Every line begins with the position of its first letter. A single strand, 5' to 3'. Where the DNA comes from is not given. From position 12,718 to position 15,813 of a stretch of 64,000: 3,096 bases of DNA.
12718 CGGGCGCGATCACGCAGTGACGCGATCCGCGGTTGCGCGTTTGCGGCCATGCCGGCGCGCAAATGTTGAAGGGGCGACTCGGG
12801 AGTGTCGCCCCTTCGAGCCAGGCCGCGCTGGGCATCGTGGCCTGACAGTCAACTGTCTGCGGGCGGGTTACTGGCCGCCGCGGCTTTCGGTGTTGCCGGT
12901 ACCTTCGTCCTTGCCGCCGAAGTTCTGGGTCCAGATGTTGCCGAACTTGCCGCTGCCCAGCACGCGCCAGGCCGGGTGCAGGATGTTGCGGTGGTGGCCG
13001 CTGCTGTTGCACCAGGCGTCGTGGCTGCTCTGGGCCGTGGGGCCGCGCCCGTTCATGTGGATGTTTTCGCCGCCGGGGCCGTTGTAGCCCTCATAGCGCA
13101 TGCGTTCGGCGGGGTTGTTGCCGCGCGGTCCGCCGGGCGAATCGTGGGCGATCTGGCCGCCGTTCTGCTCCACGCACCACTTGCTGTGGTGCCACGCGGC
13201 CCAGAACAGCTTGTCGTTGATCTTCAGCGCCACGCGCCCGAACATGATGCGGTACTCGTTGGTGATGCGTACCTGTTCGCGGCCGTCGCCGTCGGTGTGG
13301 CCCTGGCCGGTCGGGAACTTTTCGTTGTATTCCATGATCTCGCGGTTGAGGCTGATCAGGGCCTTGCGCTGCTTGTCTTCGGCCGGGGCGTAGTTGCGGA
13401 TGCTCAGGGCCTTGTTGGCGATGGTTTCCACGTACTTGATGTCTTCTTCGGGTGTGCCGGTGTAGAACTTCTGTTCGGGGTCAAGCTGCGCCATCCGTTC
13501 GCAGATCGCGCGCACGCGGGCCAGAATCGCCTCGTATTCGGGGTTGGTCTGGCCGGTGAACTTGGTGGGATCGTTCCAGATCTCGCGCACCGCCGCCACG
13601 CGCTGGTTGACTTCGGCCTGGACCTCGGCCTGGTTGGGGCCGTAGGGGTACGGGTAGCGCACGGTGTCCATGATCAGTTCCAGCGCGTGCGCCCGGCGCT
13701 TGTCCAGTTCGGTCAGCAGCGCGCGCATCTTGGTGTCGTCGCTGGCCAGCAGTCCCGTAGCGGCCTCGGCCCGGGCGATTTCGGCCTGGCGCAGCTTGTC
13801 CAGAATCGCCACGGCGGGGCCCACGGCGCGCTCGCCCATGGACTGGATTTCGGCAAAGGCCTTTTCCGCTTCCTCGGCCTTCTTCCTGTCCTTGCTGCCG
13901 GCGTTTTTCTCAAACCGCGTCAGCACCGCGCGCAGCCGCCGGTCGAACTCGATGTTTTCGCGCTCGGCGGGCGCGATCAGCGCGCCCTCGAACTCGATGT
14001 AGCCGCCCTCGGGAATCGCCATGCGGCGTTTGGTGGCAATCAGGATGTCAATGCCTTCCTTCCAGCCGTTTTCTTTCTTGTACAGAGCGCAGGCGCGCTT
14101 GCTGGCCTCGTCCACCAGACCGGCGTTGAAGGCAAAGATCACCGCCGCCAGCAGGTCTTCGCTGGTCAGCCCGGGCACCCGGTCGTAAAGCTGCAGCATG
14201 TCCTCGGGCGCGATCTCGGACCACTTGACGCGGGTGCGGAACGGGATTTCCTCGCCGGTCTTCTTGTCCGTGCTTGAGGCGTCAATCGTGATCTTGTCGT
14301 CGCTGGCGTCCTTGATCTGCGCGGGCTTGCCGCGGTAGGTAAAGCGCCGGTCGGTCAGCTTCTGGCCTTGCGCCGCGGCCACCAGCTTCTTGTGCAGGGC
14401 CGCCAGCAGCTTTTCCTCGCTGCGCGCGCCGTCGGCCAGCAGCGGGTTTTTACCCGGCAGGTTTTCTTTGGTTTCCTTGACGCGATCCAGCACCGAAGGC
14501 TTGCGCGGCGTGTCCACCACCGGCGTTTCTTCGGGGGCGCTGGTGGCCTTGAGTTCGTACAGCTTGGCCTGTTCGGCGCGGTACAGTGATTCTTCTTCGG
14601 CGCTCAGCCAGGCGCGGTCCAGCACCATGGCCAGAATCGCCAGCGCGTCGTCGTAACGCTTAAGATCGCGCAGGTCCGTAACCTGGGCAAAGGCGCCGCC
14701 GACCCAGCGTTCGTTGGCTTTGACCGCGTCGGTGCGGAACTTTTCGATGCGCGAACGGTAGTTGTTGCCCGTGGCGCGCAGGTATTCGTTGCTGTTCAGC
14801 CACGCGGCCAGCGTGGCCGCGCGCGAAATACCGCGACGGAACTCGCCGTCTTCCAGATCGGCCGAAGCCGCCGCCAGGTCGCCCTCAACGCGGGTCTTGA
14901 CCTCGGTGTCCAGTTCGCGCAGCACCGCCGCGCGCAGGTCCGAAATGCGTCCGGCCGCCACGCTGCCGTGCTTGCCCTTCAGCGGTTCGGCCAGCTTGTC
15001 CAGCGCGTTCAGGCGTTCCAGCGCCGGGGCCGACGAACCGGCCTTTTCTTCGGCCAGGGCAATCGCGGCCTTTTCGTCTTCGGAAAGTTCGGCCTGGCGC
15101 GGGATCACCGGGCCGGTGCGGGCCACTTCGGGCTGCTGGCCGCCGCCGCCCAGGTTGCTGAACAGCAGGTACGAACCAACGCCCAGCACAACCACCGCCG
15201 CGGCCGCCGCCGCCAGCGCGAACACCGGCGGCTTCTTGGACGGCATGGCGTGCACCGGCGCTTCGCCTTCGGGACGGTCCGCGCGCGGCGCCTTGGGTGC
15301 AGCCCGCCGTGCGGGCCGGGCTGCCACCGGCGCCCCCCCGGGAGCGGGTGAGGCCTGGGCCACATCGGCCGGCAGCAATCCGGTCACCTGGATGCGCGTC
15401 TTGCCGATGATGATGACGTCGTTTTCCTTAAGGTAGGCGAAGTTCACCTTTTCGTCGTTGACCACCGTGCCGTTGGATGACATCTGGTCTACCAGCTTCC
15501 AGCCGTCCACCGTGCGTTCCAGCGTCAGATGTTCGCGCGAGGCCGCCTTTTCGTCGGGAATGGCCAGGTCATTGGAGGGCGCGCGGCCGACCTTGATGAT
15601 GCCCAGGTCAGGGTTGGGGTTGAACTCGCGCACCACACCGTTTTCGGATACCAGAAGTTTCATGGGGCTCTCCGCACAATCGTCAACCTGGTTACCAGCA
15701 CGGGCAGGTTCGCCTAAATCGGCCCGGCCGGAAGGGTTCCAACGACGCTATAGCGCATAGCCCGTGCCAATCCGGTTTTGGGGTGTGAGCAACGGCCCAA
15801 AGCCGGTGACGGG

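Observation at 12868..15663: FHA domain fused through a single TM helix to a ~600-aa coiled-coil region and a C-terminal CAP (PR-1/SCP) domain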

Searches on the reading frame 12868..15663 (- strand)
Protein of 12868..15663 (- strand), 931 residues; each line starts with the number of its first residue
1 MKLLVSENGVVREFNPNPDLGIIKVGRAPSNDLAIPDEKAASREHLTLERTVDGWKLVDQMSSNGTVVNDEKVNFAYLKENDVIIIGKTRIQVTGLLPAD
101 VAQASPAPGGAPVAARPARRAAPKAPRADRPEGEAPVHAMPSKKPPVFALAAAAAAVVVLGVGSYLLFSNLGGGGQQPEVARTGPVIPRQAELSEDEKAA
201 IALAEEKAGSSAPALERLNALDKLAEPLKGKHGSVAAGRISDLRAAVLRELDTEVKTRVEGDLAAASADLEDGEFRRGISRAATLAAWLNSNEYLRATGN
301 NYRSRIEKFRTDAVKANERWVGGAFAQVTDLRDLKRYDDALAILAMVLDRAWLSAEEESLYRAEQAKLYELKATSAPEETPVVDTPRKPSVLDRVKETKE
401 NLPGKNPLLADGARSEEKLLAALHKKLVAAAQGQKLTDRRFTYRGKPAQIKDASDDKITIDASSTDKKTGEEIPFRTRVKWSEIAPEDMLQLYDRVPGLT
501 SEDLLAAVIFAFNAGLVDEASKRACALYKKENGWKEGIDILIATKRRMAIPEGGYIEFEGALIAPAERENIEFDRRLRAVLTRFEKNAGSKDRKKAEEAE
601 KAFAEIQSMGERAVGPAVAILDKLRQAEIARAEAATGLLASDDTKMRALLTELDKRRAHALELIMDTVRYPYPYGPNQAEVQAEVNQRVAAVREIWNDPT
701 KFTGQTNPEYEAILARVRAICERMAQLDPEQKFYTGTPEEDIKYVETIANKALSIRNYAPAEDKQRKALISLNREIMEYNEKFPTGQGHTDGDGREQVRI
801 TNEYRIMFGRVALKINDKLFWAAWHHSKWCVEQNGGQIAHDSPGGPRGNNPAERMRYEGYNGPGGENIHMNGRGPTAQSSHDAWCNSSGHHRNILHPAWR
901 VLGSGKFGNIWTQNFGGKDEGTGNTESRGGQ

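Call 4: search_protein_families(library=pfam, proteins=[window:12868-15663:-], max_evalue=1)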
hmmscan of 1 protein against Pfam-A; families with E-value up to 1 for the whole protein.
window:12868-15663:- (931 aa): 4 families
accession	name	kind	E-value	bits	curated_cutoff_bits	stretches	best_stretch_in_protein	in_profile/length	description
PF00498.31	FHA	-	8.4e-13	49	20.7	1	23-87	1-67/67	FHA domain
PF16697.10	Yop-YscD_cpl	-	6.5e-11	42.8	33.2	1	23-92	19-89/94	Inner membrane component of T3SS, cytoplasmic domain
PF00188.32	CAP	-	1.5e-07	32.7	21.1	1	799-903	2-99/117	Cysteine-rich secretory protein family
PF24603.1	TPR_30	-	0.06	14.2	29.7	1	592-635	50-94/100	Tetratricopeptide repeat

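Call 5: search_protein_families(library=ncbifam, proteins=[window:12868-15663:-], max_evalue=1)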
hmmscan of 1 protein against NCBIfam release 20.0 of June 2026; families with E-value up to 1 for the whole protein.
window:12868-15663:- (931 aa): 7 families
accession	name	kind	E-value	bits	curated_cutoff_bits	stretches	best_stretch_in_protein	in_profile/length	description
NF033760.1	gliding_GltG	equivalog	1e-12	47.5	650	1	21-155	24-141/650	adventurous gliding motility protein GltG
TIGR02909.1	spore_YkwD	subfamily_domain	1.4e-09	38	171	1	795-915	6-125/127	uncharacterized protein, YkwD family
NF041660.2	oxygluDhInhib_OdhI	equivalog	4.8e-09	36.2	200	1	22-91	57-125/130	oxoglutarate dehydrogenase inhibitor Odhl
NF049868.1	FhaB_Rv0019c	equivalog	9.5e-09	35.5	125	1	23-92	88-157/158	FHA domain-containing protein FhaB/FipA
TIGR03354.1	VI_FHA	hypoth_equivalog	2e-08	34.5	120.25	1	23-141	26-149/420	type VI secretion system-associated FHA domain protein TagH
NF052573.1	HisKinEspAMyxo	equivalog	0.0008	17.5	1400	1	25-89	50-114/755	serine histidine kinase EspA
NF052539.1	DivAsocLipDalA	equivalog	0.025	14.4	200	1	801-905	55-153/169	divisome-associated lipoprotein DalA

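Call 7: find_homologous_proteins(query=window:12868-15663:-, max_evalue=0.001)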
Query window:12868-15663:- (931 aa): 36 proteins with E <= 0.001 among 8000 candidates.
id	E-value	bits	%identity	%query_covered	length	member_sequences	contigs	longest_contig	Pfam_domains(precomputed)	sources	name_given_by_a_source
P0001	0.0e+0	2029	100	98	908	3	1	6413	PF00498.32,PF16697.11,PF00188.33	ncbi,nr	ncbi:MAG: FHA domain-containing protein, partial [Planctomycetes bacterium]|nr:FHA domain-containing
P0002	0.0e+0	1712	81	100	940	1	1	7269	PF00498.32,PF16697.11,PF00188.33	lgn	-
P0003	0.0e+0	1694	79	100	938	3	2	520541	PF00498.32,PF16697.11,PF00188.33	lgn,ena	-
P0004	0.0e+0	1686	79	100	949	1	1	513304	PF00498.32,PF16697.11,PF00188.33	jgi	-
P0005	0.0e+0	1586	75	100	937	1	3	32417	PF00498.32,PF16697.11,PF00188.33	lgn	-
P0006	0.0e+0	1429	69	100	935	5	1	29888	PF00498.32,PF16697.11,PF00188.33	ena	-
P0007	0.0e+0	1145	58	100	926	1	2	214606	PF00498.32,PF16697.11,PF00188.33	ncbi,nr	ncbi:MAG: FHA domain-containing protein [Planctomycetes bacterium]|nr:FHA domain-containing protein 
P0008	0.0e+0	1127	56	100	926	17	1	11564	PF00498.32,PF16697.11,PF00188.33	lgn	-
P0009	0.0e+0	1105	56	100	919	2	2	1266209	PF00498.32,PF16697.11,PF00188.33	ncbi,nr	ncbi:MAG: FHA domain-containing protein [Planctomycetes bacterium]|nr:FHA domain-containing protein 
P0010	0.0e+0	1093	55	100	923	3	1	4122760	PF00498.32,PF16697.11,PF00188.33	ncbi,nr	ncbi:MAG: FHA domain-containing protein [Planctomycetes bacterium]|nr:FHA domain-containing protein 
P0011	0.0e+0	1088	54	100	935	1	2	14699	PF00498.32,PF16697.11,PF00188.33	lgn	-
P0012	0.0e+0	1082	55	100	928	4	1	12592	PF00498.32,PF16697.11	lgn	-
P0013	0.0e+0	1069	53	100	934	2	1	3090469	PF00498.32,PF16697.11,PF00188.33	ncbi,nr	ncbi:MAG: FHA domain-containing protein [Planctomycetes bacterium]|nr:FHA domain-containing protein 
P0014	0.0e+0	1066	54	100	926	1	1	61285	PF00498.32,PF16697.11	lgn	-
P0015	0.0e+0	1061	54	100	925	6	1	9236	PF00498.32,PF16697.11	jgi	jgi:uncharacterized protein YkwD/pSer/pThr/pTyr-binding forkhead associated (FHA) protein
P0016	0.0e+0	1056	53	100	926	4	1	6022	PF00498.32,PF16697.11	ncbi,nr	ncbi:MAG: FHA domain-containing protein [Planctomycetes bacterium]|nr:FHA domain-containing protein 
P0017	0.0e+0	1054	52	100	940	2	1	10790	PF00498.32,PF16697.11,PF00188.33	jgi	jgi:uncharacterized protein YkwD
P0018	0.0e+0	1048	53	100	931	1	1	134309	PF00498.32,PF16697.11,PF00188.33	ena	-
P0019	0.0e+0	1046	53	100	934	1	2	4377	PF00498.32,PF16697.11,PF00188.33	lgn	-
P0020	0.0e+0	1044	53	100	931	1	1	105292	PF00498.32,PF16697.11,PF00188.33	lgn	-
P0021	0.0e+0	1043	51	100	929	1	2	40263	PF00498.32,PF16697.11,PF00188.33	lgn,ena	-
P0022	0.0e+0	1042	52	100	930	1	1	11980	PF00498.32,PF16697.11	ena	-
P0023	0.0e+0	1041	52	100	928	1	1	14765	PF00498.32,PF16697.11,PF00188.33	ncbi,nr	ncbi:MAG: FHA domain-containing protein [Planctomycetes bacterium]|nr:FHA domain-containing protein 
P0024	0.0e+0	1039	52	100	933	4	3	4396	PF00498.32,PF16697.11,PF00188.33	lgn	-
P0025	9.2e-298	1008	52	100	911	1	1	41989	PF00498.32,PF16697.11,PF00188.33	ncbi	-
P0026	4.9e-296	1003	50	100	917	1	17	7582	PF00498.32,PF16697.11,PF00188.33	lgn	-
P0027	1.1e-287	975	50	100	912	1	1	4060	PF00498.32,PF16697.11,PF00188.33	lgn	-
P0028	3.1e-277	940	48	100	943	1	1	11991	PF00498.32,PF16697.11,PF00188.33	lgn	-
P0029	8.1e-274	929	50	100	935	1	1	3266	PF00498.32,PF16697.11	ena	-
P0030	9.9e-269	912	47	100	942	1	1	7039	PF00498.32,PF16697.11,PF00188.33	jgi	jgi:hypothetical protein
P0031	1.2e-259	882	47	100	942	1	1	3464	PF00498.32,PF16697.11,PF00188.33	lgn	-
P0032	1.1e-176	608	48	70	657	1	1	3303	PF00498.32,PF16697.11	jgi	jgi:pSer/pThr/pTyr-binding forkhead associated (FHA) protein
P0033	9.5e-125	436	42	64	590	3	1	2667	PF00498.32,PF16697.11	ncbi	ncbi:partial ABC transporter ATP-binding/permease protein, partial [Planctomycetaceae bacterium]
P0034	2.6e-7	47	29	11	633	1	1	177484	PF00498.32,PF16697.11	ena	-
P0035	1.6e-6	45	40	8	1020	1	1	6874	PF03176.22,PF00498.32,PF16697.11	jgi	jgi:uncharacterized membrane protein YdfJ with MMPL/SSD domain/pSer/pThr/pTyr-binding forkhead assoc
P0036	3.8e-4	37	37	12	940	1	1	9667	PF13240.12,PF00498.32,PF16697.11,PF13401.13,PF00211.26,PF13191.13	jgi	jgi:class 3 adenylate cyclase/type II secretory pathway predicted ATPase ExeA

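Call 11: find_encoding_contigs(protein=P0010, flank=10000, max_places=2)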
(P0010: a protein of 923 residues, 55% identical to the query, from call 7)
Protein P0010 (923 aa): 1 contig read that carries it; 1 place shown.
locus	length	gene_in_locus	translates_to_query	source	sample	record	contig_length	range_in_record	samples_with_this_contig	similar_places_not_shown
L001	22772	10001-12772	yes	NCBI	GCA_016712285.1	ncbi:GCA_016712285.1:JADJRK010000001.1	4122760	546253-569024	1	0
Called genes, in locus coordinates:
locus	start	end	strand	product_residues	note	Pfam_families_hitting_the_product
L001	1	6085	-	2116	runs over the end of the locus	PF01835:MG2, PF07703:A2M_BRD, PF00207:A2M, PF07678:TED_complement (weak), PF17973:bMG10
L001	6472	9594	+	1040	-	-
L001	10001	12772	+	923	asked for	PF00188:CAP (faint), PF00498:FHA, PF16697:Yop-YscD_cpl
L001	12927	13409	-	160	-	-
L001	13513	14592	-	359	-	-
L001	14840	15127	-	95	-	PF04316:FlgM (faint)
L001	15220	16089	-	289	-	-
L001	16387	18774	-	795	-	PF13757:VIT_2 (faint), PF08487:VIT, PF00092:VWA, PF05762:VWA_CoxE (weak), PF13519:VWA_2, PF13768:VWA_3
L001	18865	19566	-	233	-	PF01988:VIT1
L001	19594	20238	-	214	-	PF00551:Formyl_trans_N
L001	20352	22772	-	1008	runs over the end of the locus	PF00133:tRNA-synt_1, PF09334:tRNA-synt_1g, PF13603:tRNA-synt_1_2 (faint), PF08264:Anticodon_1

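Call 12: find_encoding_contigs(protein=P0013, flank=10000, max_places=2)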
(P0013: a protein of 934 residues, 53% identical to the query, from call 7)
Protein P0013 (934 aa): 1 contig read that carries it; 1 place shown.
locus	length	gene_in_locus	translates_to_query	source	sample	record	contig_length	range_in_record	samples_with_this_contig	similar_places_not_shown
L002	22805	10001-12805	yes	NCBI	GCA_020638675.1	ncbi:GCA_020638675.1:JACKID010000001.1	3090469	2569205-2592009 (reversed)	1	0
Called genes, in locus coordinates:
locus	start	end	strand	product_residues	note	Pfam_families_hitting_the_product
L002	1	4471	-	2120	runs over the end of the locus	PF01835:MG2, PF07703:A2M_BRD, PF00207:A2M, PF07678:TED_complement (weak), PF17973:bMG10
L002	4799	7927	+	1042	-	-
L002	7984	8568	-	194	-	-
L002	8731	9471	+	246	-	-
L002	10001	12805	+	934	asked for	PF00498:FHA, PF16697:Yop-YscD_cpl, PF00188:CAP (weak)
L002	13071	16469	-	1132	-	PF07661:MORN_2 (faint), PF13415:Beta-prop_FBX42 (weak), PF13418:Beta-prop_TYW4 (faint), PF24681:Kelch_KLHDC2_KLHL20_DRC7, PF13415:Beta-prop_FBX42 (weak)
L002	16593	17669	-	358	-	-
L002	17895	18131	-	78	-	-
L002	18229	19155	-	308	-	-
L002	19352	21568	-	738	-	PF08487:VIT, PF13757:VIT_2, PF00092:VWA, PF05762:VWA_CoxE (weak), PF13519:VWA_2, PF13768:VWA_3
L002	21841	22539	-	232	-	PF02182:SAD_SRA (weak), PF01844:HNH (weak), PF14279:HNH_5 (weak)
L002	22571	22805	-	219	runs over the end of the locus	PF00551:Formyl_trans_N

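Call 13: find_encoding_contigs(protein=P0003, flank=10000, max_places=2)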
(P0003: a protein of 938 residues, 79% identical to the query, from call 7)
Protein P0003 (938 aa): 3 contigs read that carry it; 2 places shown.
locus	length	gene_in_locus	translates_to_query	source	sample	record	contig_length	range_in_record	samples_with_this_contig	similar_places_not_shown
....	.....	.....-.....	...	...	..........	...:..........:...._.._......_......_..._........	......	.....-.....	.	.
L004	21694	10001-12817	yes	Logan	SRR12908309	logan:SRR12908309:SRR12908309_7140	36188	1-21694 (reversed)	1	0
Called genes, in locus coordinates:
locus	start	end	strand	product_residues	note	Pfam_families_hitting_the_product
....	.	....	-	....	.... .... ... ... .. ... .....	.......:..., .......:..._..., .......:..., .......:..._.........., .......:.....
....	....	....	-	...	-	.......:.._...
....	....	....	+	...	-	-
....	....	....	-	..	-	-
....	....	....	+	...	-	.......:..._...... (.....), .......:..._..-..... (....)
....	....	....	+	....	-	-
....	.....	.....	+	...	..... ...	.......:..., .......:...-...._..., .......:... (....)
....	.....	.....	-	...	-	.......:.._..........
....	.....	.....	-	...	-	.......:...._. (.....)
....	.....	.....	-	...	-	-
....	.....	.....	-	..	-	-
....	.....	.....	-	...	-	-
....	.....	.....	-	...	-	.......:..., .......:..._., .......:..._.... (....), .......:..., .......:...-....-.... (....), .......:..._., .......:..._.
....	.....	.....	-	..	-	-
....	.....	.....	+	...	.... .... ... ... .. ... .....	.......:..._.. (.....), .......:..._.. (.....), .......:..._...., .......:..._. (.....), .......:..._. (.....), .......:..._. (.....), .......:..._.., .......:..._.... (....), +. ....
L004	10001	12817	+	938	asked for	PF00498:FHA, PF16697:Yop-YscD_cpl, PF00188:CAP (weak)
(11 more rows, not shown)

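Call 22: find_related_loci(query=A1, collection=genome_contigs, flank=10000)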
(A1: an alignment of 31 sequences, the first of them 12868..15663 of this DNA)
Query A1 (931 aa) in genome_contigs; peptide patterns used: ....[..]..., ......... (x = any residue, [..] = any of these).
136 stretches matched a pattern; 87 encode a relative of the query (tblastn E <= 1e-3); the best 80 are kept; 72 distinct loci.
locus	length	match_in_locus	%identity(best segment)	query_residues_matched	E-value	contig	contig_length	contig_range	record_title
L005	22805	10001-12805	68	1-931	0e+0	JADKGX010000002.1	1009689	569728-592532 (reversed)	MAG: Planctomycetota bacterium isolate Ribe_18-Q3-R11-54_MAXAC.269 tig00000956-10-10075990, whole genome shotgun sequenc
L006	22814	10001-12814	79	1-931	0e+0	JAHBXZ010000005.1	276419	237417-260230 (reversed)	MAG: Planctomycetota bacterium isolate ACE_PLA32 PLA32_5, whole genome shotgun sequence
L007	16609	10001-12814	59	1-931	0e+0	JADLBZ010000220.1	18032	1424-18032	MAG: Planctomycetota bacterium isolate SJ201 c_000001011060, whole genome shotgun sequence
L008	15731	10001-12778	56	1-931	0e+0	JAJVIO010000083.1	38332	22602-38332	MAG: Planctomycetota bacterium isolate Bin_90R c_000000002835, whole genome shotgun sequence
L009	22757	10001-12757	56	1-931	0e+0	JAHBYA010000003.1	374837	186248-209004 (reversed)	MAG: Planctomycetota bacterium isolate ACE_PLA33 PLA33_3, whole genome shotgun sequence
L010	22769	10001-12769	55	1-931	0e+0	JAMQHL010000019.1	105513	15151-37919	MAG: Planctomycetota bacterium isolate PLA1 L5_k97_67922, whole genome shotgun sequence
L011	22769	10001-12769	55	1-931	0e+0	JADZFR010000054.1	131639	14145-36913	MAG: Planctomycetota bacterium isolate SJ873 c_000001309190, whole genome shotgun sequence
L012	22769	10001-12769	55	1-931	0e+0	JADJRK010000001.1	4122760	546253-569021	MAG: Planctomycetota bacterium isolate Fred_18-Q3-R57-64_MAXAC.456 tig00000287-10-41217550, whole genome shotgun sequenc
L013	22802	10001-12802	53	1-931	0e+0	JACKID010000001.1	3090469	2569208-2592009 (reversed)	MAG: Planctomycetota bacterium isolate HK-STAS-PLAN-35 HK-STAS-PLAN-35_1, whole genome shotgun sequence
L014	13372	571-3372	53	1-931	0e+0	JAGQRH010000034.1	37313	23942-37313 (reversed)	MAG: Planctomycetota bacterium isolate HKST-UBA87 NODE_34_length_37313_cov_4.967881, whole genome shotgun sequence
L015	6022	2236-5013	53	1-931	0e+0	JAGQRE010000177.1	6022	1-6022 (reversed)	MAG: Planctomycetota bacterium isolate HKST-UBA84 NODE_177_length_6022_cov_8.504121, whole genome shotgun sequence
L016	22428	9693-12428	51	1-931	0e+0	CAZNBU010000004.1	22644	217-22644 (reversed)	MAG TPA_asm: uncultured Planctomycetaceae bacterium isolate binchicken_co350_24 genome assembly, contig: NODE_2921_lengt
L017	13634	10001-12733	52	1-931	0e+0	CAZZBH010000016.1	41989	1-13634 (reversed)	MAG TPA_asm: uncultured Planctomycetaceae bacterium isolate SRP193661_co2_81 genome assembly, contig: NODE_893_length_41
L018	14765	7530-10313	52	1-931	0e+0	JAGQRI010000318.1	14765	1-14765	MAG: Planctomycetota bacterium isolate HKST-UBA88 2015-01-06_1_(paired)_contig_184851, whole genome shotgun sequence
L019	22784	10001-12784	55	1-931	0e+0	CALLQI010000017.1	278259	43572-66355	MAG TPA_asm: uncultured bacterium isolate SRR6227243_bin.55_CONCOCT_v1.1_MAG genome assembly, contig: ERZ795105.78, whol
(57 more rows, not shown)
